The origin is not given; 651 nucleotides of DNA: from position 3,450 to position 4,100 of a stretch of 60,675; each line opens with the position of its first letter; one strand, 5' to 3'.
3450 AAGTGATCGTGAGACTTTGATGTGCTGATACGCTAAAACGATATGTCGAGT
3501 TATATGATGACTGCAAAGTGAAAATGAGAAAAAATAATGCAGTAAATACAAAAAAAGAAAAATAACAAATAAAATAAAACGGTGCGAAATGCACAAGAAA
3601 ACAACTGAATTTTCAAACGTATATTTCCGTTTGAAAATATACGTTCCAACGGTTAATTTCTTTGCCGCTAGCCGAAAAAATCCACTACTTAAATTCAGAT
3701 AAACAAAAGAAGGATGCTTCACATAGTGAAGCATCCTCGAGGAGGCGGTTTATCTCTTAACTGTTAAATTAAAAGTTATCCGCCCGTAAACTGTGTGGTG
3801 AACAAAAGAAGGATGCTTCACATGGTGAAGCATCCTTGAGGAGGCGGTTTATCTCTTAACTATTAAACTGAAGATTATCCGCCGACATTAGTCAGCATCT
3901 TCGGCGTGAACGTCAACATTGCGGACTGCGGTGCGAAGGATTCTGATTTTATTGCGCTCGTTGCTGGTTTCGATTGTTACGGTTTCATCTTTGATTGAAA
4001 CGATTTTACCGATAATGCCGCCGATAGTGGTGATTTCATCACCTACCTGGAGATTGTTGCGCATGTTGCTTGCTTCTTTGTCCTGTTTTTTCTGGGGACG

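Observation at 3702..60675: Dispersed family of four short elements with a conserved core and a stem that changes sequence but keeps pairing (best candidate for an undescribed system)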

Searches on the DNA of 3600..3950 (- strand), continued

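Call 86: search_with_rna_model(model_id=R1, sources=[L014, L015, L016, L017, L018, L019, L020, L021, L022, L023, L024, L025, L026, L027, L028, L029, L030, L031, L032, L033, L034, L035, L036, L037, L038, L039, L040, L041, L042, L043, L044, L045, L046, L047, L048, L049, L050, L051, L052, L053, L054, L055, L056, L057, L058, L059, L060, L061, L062, L063, L064, L065, L066, L067, L068, L069, L070, L071, L072, L073, L074, L075, L076, L077, L078, L079, L080, L081, L082, L083, L084, L085, L086, L087, L088, L089, L090, L091, L092, L093, L094, L095, L096, L097, L098, L099, L100, L101, L102, L103, L104, L105, L106, L107, L108, L109, L110, L111, L112, L113], max_evalue=10)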
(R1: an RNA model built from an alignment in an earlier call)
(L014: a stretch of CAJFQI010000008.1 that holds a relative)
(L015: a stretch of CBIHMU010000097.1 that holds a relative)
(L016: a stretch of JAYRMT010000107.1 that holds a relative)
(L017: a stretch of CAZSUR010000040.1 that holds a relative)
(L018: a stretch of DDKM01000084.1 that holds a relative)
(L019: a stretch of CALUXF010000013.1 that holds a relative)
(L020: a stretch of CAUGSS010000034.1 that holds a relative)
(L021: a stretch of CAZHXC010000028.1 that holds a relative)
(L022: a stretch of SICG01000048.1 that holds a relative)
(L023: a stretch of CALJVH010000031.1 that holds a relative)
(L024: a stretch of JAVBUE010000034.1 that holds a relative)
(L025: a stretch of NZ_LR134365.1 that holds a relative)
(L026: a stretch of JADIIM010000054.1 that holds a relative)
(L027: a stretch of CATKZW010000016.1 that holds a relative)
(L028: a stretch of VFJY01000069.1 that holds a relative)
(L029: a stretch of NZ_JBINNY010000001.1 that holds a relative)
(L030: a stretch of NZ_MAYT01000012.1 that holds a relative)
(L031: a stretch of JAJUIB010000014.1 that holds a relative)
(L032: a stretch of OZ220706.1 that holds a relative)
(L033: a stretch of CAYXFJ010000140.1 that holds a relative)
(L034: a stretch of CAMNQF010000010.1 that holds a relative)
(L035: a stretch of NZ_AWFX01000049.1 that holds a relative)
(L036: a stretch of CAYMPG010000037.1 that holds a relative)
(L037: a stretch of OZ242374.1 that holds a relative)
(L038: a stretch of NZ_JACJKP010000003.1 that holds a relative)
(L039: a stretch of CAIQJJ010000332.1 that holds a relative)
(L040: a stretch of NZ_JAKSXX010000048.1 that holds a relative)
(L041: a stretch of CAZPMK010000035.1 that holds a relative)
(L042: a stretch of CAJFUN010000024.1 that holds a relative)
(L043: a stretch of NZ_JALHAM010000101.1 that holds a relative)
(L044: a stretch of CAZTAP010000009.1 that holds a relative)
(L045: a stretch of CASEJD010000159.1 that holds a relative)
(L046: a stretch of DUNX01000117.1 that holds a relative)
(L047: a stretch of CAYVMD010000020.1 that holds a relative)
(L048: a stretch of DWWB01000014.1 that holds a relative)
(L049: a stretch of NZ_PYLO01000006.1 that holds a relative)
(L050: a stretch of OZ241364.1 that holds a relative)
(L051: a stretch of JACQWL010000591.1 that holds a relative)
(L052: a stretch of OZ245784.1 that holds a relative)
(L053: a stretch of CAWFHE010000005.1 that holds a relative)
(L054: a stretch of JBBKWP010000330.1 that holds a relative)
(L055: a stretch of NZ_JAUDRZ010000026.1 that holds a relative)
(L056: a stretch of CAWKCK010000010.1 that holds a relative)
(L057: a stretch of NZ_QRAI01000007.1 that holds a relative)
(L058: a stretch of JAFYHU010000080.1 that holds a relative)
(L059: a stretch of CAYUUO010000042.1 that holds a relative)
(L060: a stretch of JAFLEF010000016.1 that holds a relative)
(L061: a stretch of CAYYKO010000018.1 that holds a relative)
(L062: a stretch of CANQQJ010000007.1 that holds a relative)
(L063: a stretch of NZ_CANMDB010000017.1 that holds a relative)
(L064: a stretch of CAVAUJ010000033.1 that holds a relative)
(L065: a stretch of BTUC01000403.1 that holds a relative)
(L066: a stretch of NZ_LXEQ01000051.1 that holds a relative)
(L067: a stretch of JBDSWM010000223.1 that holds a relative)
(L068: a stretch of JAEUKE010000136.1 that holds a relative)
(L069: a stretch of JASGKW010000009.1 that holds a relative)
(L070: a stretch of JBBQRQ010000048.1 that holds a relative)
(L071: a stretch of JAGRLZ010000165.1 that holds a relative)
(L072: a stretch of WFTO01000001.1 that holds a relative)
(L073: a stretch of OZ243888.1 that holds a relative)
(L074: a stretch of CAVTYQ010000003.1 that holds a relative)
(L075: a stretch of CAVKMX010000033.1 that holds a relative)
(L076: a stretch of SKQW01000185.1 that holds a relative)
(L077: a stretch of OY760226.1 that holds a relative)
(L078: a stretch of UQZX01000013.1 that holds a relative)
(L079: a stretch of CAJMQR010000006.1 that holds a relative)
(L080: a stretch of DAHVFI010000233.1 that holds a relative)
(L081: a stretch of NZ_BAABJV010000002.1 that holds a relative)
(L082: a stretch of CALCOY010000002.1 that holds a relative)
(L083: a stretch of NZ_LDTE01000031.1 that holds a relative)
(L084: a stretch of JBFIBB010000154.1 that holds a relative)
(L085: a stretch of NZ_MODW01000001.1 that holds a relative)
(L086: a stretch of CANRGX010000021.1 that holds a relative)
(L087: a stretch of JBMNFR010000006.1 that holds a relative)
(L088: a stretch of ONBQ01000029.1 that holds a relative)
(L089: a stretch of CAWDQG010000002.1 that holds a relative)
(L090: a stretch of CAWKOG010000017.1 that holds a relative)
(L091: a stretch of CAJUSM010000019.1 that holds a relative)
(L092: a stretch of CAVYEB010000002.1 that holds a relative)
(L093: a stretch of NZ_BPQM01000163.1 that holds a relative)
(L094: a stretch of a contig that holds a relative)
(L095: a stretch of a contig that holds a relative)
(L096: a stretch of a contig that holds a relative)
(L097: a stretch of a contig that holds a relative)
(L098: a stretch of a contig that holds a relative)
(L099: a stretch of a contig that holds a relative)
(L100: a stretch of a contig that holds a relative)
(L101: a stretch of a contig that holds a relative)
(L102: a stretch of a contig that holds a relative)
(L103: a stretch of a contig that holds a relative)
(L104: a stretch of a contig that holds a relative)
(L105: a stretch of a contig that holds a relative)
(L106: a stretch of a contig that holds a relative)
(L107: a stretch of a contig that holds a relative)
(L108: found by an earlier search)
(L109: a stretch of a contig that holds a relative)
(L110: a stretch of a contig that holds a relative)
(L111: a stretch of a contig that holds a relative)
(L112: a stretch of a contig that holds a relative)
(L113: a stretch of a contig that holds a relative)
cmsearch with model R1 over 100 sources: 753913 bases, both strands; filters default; matches with E-value up to 10: 97.
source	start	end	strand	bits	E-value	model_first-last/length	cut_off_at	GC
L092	5352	5409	+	29.5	0.0013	1-53/53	no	0.53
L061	2145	2197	+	25.6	0.0093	1-53/53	no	0.68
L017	770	822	+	25.4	0.01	1-53/53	no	0.64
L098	2205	2257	+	25.2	0.011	1-53/53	no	0.7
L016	2503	2553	+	25.2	0.011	1-53/53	no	0.67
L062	5759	5810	+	24.7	0.015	1-53/53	no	0.6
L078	5702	5754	-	24.2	0.019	1-53/53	no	0.45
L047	5113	5160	+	24.1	0.02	4-50/53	no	0.58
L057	5230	5287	+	23.5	0.028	1-53/53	no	0.55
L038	2119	2168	+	23.4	0.029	1-53/53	no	0.6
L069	2530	2574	+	23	0.035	1-53/53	no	0.4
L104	490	540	+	23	0.035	1-53/53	no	0.59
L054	4219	4271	-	22.9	0.038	1-53/53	no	0.57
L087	4237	4286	-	22.9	0.038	1-53/53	no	0.74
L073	3094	3143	+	22.6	0.045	1-53/53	no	0.62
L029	1503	1558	+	22.2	0.055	1-53/53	no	0.68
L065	423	472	+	22.2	0.055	1-53/53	no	0.66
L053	6684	6734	+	21.9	0.064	1-53/53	no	0.73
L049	7142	7198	+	21.7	0.07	1-53/53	no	0.68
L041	855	907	+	21.6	0.077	1-53/53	no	0.58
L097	2617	2674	+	21.3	0.086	1-53/53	no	0.62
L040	5618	5675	-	20.6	0.13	1-53/53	no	0.69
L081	5810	5860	+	20.4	0.14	1-53/53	no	0.82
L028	1109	1156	-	20.3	0.15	1-53/53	no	0.69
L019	5028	5085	+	20.1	0.16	1-53/53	no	0.57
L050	7494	7541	-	19.8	0.19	1-53/53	no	0.81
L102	980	1035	+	19.8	0.19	1-53/53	no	0.75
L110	4385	4437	+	19.8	0.19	1-53/53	no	0.64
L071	4975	5024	-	19.5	0.22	1-53/53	no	0.66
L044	2747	2796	-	19.5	0.23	1-53/53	no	0.5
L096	2928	2983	-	19.3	0.25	1-53/53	no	0.62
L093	841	888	-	19.2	0.25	1-53/53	no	0.69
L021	4063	4107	+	19.2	0.26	4-49/53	no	0.47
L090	2747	2798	+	19.2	0.26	1-53/53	no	0.63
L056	5301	5354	-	19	0.29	1-53/53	no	0.7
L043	3454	3509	-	18.9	0.3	1-53/53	no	0.66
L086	4409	4458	-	18.8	0.32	1-53/53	no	0.66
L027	1530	1577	+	18.7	0.34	1-53/53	no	0.6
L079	1166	1208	+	18.6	0.36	4-49/53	no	0.6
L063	16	68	-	18.5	0.38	1-53/53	no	0.68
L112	637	692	-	18.5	0.38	1-53/53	no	0.61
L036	134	186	+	18.3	0.41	1-53/53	no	0.66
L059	6534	6583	+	18.3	0.42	1-53/53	no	0.52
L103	2112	2168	-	18.3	0.42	1-53/53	no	0.54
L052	1201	1244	+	17.5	0.63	4-50/53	no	0.68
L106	3593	3639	-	17.4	0.65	1-53/53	no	0.55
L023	7351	7398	+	17.4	0.67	1-53/53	no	0.65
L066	1769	1824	+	17.2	0.73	1-53/53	no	0.64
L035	1444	1499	-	17.2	0.73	1-53/53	no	0.68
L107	537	589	+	16.9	0.87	1-53/53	no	0.7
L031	1898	1947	+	16.6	1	1-53/53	no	0.56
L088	1209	1264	-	16.4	1.1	1-53/53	no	0.57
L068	1924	1980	+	16.3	1.2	1-53/53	no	0.67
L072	1501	1547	+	16.3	1.2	4-50/53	no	0.49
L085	4486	4537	+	16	1.4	1-53/53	no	0.73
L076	5886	5933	+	16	1.4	1-53/53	no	0.65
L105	465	512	-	16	1.4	1-53/53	no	0.73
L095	1054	1095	-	15.6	1.7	4-49/53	no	0.55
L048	6000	6053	+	15.5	1.7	1-53/53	no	0.54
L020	1669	1723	+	15.4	1.8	1-53/53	no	0.58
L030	335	391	-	15.2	2.1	1-53/53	no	0.58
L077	4384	4431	+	15.2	2.1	1-53/53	no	0.79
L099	1777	1833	+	15.1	2.2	1-53/53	no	0.58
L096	1698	1731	-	15.1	2.2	1-53/53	no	0.74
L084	828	877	-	15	2.3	1-53/53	no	0.7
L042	7118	7167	-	14.9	2.4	1-53/53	no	0.68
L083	7283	7332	-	14.8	2.5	1-53/53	no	0.76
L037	7169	7216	+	14.7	2.6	1-53/53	no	0.71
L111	1941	1988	+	14.7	2.6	1-53/53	no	0.73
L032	4703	4750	+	14.7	2.7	1-53/53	no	0.75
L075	6367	6423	+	14.5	3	1-53/53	no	0.65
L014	2025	2073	+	14.3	3.3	4-49/53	no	0.59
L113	7761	7814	-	14.3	3.4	1-53/53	no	0.46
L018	1403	1452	+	14.2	3.4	1-53/53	no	0.64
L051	5713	5769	+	14.1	3.6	1-53/53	no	0.54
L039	975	1032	-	13.9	4.1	1-53/53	no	0.66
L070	2965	3008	+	13.9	4.1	4-49/53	no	0.55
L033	3072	3115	+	13.8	4.3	4-49/53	no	0.57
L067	65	146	-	13.7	4.5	1-53/53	no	0.57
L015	2495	2528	+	13.7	4.5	1-53/53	no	0.71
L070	2956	3000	-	13.7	4.6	1-53/53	no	0.51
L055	905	958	+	13.5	5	1-53/53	no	0.63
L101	4683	4728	+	13.4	5.2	4-49/53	no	0.63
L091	899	947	-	13.2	5.8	4-49/53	no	0.59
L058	4949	5009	-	13.1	6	1-53/53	no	0.61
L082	2404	2446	+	13.1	6.2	4-49/53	no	0.58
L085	5681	5702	+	13.1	6.2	1-53/53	no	0.68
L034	1109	1149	+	12.9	6.8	4-49/53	no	0.63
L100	6599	6639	-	12.9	7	4-49/53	no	0.68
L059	1620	1648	+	12.8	7.1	1-53/53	no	0.59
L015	1389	1429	-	12.8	7.1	4-49/53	no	0.78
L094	7308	7348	-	12.8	7.1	4-49/53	no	0.78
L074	960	1000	+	12.8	7.2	4-49/53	no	0.78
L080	7358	7405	-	12.6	7.9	4-49/53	no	0.58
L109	6932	6979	+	12.5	8.6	4-49/53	no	0.62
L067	4911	4958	-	12.3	9.5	4-49/53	no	0.62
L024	1219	1276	-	12.3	9.5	1-53/53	no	0.6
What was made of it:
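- Checked: They reach only 12-30 bits (call 86), so the interior of the hairpin carries most of the signal.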
